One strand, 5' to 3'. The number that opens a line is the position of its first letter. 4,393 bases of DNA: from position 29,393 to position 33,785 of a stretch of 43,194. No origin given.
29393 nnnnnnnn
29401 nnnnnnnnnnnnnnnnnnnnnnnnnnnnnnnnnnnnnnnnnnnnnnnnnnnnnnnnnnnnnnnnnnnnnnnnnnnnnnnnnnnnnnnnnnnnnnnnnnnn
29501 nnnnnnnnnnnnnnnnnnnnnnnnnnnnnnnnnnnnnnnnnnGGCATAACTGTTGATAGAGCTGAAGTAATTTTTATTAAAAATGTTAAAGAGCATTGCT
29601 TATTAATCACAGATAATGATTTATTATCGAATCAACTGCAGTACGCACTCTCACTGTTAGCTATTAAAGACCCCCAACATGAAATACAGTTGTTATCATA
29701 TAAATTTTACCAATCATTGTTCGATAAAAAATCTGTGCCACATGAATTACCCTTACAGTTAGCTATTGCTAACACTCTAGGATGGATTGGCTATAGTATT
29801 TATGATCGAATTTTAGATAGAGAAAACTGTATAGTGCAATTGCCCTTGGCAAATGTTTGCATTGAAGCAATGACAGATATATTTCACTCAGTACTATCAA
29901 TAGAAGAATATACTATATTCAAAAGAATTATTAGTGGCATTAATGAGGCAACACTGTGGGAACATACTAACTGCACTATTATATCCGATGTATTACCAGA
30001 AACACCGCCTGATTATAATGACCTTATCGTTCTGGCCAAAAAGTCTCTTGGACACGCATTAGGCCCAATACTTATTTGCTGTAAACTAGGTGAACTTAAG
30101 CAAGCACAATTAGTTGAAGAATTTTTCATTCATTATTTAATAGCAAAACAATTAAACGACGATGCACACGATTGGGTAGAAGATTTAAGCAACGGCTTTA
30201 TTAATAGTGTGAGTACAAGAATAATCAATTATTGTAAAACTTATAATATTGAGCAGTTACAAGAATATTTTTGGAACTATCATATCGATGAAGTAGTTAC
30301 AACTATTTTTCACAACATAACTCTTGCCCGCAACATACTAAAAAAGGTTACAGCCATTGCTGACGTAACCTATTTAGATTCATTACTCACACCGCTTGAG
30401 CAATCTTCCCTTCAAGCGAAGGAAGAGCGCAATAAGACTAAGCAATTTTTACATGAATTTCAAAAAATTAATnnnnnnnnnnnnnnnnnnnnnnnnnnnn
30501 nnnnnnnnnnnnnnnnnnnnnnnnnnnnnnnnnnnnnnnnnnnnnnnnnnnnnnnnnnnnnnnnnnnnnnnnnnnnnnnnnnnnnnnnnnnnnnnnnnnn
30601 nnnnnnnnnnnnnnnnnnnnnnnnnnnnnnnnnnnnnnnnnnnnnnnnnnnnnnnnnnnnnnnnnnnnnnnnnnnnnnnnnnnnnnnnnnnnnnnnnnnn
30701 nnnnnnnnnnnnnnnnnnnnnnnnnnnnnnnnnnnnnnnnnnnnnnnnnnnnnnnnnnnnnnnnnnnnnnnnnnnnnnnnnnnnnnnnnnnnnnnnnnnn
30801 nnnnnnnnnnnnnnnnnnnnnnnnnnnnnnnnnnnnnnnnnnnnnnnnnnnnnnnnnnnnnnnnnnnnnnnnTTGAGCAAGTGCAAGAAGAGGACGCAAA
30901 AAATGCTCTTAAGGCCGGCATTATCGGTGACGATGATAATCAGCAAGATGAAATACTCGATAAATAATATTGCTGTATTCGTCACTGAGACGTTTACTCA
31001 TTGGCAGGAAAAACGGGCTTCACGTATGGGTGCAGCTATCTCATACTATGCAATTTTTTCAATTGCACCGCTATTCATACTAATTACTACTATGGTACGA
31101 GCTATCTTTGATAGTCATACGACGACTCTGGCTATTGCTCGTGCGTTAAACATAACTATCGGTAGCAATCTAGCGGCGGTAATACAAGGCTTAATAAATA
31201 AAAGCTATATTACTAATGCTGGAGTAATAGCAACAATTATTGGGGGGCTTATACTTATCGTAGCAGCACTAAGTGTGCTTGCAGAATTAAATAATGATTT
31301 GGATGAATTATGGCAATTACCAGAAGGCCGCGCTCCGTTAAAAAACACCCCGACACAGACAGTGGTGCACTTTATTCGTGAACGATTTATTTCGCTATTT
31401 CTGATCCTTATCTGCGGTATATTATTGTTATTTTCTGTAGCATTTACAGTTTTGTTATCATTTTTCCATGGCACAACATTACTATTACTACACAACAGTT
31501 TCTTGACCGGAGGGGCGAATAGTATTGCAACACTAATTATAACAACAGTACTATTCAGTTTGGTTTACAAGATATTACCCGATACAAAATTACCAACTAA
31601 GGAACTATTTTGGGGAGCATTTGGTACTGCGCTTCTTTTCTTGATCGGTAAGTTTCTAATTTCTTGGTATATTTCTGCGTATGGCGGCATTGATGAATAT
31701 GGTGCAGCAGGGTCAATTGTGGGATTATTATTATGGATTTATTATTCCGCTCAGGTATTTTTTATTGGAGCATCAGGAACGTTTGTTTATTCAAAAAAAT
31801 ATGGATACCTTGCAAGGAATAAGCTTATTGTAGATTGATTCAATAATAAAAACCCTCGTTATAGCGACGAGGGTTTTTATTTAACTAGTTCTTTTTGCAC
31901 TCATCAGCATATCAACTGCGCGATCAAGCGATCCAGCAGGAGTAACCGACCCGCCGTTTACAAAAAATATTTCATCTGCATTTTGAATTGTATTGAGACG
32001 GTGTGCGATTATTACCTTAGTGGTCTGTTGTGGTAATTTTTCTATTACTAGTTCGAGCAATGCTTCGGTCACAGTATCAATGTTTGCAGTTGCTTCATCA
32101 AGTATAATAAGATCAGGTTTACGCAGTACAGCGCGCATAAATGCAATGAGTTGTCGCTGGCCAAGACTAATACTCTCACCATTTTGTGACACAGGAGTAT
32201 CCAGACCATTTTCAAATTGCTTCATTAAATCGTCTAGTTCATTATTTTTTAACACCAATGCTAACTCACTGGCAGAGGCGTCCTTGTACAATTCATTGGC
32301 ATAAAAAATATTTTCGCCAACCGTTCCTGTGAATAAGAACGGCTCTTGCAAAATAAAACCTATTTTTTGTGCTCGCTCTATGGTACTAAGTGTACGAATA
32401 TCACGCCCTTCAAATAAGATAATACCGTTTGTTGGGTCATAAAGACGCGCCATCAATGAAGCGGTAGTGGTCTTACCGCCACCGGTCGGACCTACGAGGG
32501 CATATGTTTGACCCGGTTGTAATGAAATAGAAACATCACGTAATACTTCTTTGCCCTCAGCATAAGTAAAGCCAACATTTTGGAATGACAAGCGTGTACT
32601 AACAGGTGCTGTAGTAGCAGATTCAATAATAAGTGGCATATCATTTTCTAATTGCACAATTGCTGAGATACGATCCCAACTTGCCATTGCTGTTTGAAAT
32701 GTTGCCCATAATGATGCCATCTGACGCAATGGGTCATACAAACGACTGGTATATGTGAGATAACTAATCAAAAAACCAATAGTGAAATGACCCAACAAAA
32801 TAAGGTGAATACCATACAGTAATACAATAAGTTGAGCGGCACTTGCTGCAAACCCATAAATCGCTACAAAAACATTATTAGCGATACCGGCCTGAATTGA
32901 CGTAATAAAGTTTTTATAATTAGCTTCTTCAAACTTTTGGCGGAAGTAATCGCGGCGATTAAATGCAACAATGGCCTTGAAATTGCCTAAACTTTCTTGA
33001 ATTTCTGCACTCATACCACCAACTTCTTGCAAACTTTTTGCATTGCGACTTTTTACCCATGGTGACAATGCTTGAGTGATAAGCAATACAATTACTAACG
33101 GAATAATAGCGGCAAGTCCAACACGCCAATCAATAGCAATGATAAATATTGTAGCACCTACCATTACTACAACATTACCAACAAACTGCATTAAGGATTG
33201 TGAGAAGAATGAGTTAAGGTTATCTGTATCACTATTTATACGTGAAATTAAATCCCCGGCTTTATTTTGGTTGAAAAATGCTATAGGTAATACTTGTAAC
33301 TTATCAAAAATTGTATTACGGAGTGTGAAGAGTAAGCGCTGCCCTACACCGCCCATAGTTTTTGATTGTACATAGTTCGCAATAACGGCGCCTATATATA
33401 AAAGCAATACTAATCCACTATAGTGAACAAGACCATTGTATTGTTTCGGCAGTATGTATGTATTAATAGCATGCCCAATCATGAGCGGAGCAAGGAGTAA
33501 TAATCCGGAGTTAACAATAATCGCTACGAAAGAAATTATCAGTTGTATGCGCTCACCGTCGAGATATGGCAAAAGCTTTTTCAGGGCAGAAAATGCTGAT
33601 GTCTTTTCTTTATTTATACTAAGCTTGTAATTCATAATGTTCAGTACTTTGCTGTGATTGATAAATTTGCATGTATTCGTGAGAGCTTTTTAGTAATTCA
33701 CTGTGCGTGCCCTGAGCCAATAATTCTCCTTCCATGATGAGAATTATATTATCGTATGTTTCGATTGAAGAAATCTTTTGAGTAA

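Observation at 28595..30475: Two-component-system-coupled fusion of a squalene-hopene-cyclase-like domain (DxDDT, QW-like) with a squalene/phytoene-synthase-like Asp-rich domain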

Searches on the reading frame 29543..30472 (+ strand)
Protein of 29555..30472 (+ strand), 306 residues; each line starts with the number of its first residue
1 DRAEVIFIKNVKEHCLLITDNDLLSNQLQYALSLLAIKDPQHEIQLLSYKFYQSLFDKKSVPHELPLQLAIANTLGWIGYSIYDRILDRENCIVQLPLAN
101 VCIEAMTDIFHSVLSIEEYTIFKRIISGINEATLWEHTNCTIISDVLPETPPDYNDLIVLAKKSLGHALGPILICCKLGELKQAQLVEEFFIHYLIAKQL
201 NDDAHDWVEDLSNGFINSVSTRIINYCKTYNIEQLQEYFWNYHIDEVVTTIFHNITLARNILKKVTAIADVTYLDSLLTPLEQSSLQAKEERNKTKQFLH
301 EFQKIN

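Call 3: search_protein_families(library=pfam, proteins=[window:29555-30472:+], max_evalue=1)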
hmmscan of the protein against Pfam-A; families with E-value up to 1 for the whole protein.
window:29555-30472:+ (306 aa): 0 families

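Call 4: search_protein_families(library=ncbifam, proteins=[window:29555-30472:+], max_evalue=1)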
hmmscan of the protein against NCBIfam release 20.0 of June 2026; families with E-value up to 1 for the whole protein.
window:29555-30472:+ (306 aa): 2 families
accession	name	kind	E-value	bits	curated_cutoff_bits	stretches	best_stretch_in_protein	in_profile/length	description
NF049871.2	cytotoxin_MakA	exception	0.023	13.6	320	1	202-231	54-83/354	alpha-pore-forming cytotoxin MakA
NF005967.0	PRK08057.1-1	equivalog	0.14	11.4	358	1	197-256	60-118/263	cobalt-precorrin-6A reductase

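Call 47: predict_structure(alignment_id=A2)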
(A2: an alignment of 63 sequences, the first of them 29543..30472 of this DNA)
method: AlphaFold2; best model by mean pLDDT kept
length: 310 residues; sequences in the alignment: 63
mean_pLDDT: 96.0   pTM: 0.92
mean pLDDT of the five models: 96.0, 95.6, 95.5, 95.4, 95.2
residues with pLDDT >= 90: 291; 70-90: 16; 50-70: 1; < 50: 2
segments of 3 or more residues with pLDDT < 50: none
pLDDT, mean of each block of 10 residues (from residue 1): 80 98 98 98 96 98 96 98 96 94 98 98 98 96 92 93 97 98 98 99 98 95 97 96 96 98 98 97 98 94 89
secondary structure, 60 per line:
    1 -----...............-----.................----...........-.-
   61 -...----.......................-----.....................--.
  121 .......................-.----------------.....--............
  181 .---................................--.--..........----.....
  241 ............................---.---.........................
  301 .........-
elements in order: H6-20 H26-42 H47-57 H69-91 H97-117 H120-143 H162-166 H169-181 H185-216 H222-231 H236-268 H276-309

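Call 51: fold_search(model_id=the predicted structure, library=pdb)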
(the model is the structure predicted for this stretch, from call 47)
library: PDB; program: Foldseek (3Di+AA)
matches with E <= 10: 484; with E <= 0.001: 16
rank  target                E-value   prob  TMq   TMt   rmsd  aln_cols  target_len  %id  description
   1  3aqb_B                5.6e-05  1.00  0.72  0.70   3.7       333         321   12  M. luteus B-P 26 heterodimeric hexaprenyl diphosphate synthase in complex with magnesium (released 2010-11-10)
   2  3aqb_D                6.9e-05  1.00  0.73  0.70   4.2       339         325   12  M. luteus B-P 26 heterodimeric hexaprenyl diphosphate synthase in complex with magnesium (released 2010-11-10)
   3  9a4c_B                9.3e-05  1.00  0.60  0.54   7.2       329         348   13  Integrative model of ACP-HEPS2 by crosslinking MS and deep learning (released 2024-09-18)
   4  5h9d_A                1.4e-04  1.00  0.72  0.71   3.9       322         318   13  Crystal structure of Heptaprenyl Diphosphate Synthase from Staphylococcus aureus (released 2016-12-28)
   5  4jyx_B                2.6e-04  1.00  0.69  0.68   5.2       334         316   14  Crystal structure of polyprenyl synthase PATL_3739 (TARGET EFI-509195) FROM PSEUDOALTEROMONAS ATLANTICA, COMPLEX WITH  (released 2013-04-10)
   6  4jyx_C                3.0e-04  1.00  0.65  0.65   4.9       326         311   14  Crystal structure of polyprenyl synthase PATL_3739 (TARGET EFI-509195) FROM PSEUDOALTEROMONAS ATLANTICA, COMPLEX WITH  (released 2013-04-10)
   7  4jyx_A                4.0e-04  1.00  0.70  0.69   5.0       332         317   14  Crystal structure of polyprenyl synthase PATL_3739 (TARGET EFI-509195) FROM PSEUDOALTEROMONAS ATLANTICA, COMPLEX WITH  (released 2013-04-10)
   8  9kp1_B                4.0e-04  1.00  0.66  0.67   4.5       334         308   11  Heterodimer of heptaprenyl diphosphate synthase from B. subtilis (released 2025-11-26)
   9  4jyx_F                4.0e-04  1.00  0.65  0.65   4.9       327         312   14  Crystal structure of polyprenyl synthase PATL_3739 (TARGET EFI-509195) FROM PSEUDOALTEROMONAS ATLANTICA, COMPLEX WITH  (released 2013-04-10)
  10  4jyx_H                5.2e-04  1.00  0.70  0.69   5.0       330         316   14  Crystal structure of polyprenyl synthase PATL_3739 (TARGET EFI-509195) FROM PSEUDOALTEROMONAS ATLANTICA, COMPLEX WITH  (released 2013-04-10)
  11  3mav_D                5.4e-04  1.00  0.57  0.51   7.0       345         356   13  Crystal structure of Plasmodium vivax putative farnesyl pyrophosphate synthase (Pv092040) (released 2010-04-14)
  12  8a6v_A                6.7e-04  1.00  0.58  0.53   7.7       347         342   11  PcIDS1 in complex with Mg2+ and IPP (released 2023-05-31)
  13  5hn7_F                8.0e-04  1.00  0.57  0.52   7.4       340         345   13  Crystal structure of Plasmodium vivax geranylgeranylpyrophosphate synthase complexed with BPH-1158 (released 2016-09-07)
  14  9jqs_A                8.7e-04  1.00  0.72  0.69   4.2       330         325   11  Apo form of Oryza sativa solanesyl diphosphate synthase 3 (released 2025-12-17)
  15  8a73_A                9.1e-04  1.00  0.56  0.51   7.6       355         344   12  PcIDS1 in complex with Mn2+ and GPP (released 2023-05-31)
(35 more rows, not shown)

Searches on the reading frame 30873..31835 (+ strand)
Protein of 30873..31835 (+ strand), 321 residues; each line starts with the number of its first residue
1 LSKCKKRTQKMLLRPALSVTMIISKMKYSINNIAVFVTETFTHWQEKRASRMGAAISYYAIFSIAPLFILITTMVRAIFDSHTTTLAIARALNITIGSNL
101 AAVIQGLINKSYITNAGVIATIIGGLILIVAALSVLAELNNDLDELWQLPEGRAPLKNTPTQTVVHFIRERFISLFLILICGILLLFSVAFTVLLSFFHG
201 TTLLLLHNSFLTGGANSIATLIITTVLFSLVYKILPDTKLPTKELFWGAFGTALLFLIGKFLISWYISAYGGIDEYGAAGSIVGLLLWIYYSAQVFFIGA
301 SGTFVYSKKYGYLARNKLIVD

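Call 22: search_protein_families(library=pfam, proteins=[window:30873-31835:+], max_evalue=0.001)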
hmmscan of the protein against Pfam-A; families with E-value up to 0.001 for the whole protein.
window:30873-31835:+ (321 aa): 1 family
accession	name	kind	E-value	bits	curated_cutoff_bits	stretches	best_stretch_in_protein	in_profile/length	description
PF03631.20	Virul_fac_BrkB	-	1.3e-42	146.7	33.7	1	46-309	2-258/259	Virulence factor BrkB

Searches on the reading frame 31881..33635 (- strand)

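Call 22: search_protein_families(library=pfam, proteins=[window:31881-33635:-], max_evalue=0.001)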
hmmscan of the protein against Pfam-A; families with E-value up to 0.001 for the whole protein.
window:31881-33635:- (584 aa): 5 families
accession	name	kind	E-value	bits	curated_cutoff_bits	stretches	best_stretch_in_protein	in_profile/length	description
PF00664.28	ABC_membrane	-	1.9e-50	172.5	28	1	32-300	1-271/274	ABC transporter transmembrane region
PF00005.33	ABC_tran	-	6.5e-30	105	25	1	365-517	1-137/137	ABC transporter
PF13401.12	AAA_22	-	3.7e-05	24.5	27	1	378-529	8-107/130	AAA domain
PF13748.11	ABC_membrane_3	-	8.3e-05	22.6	27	1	29-188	9-156/237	ABC transporter transmembrane region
PF02463.25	SMC_N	-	0.00077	19.4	40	0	430-559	135-211/220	RecF/RecN/SMC N terminal domain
